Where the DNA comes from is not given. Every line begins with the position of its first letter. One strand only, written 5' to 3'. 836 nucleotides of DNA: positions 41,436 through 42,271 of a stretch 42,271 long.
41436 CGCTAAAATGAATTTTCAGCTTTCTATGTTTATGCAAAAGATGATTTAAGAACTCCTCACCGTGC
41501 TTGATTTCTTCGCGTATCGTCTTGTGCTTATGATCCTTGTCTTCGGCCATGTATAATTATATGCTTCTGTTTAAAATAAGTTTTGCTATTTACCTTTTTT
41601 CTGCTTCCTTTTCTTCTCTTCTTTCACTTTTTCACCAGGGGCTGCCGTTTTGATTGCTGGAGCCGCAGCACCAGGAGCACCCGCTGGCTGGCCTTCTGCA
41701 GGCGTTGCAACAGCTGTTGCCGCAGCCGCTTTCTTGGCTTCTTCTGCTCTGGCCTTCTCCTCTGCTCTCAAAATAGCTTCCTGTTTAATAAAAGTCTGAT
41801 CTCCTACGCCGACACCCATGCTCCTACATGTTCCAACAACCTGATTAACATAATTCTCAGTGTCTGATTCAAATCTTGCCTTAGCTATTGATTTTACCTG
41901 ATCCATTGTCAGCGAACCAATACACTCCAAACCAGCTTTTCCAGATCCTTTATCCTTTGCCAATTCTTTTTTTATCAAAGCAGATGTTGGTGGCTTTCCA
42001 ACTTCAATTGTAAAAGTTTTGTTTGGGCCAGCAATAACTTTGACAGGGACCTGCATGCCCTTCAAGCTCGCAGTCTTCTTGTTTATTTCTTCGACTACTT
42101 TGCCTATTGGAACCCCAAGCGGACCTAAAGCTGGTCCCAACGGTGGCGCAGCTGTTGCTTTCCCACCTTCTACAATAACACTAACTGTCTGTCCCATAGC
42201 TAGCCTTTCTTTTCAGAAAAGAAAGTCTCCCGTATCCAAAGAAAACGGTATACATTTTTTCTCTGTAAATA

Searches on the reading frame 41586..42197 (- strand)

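Call 85: search_protein_families(library=pfam, proteins=[window:41586-42197:-], max_evalue=0.001)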
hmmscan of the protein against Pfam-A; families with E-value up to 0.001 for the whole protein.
window:41586-42197:- (203 aa): 2 families
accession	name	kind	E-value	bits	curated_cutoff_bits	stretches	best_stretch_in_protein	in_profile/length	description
PF03946.19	Ribosomal_L11_N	-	5.9e-23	80.8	32.9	1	5-62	1-58/58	Ribosomal protein L11, N-terminal domain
PF00298.24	Ribosomal_L11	-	6.1e-17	62.3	21.4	1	68-131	2-69/69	Ribosomal protein L11, RNA binding domain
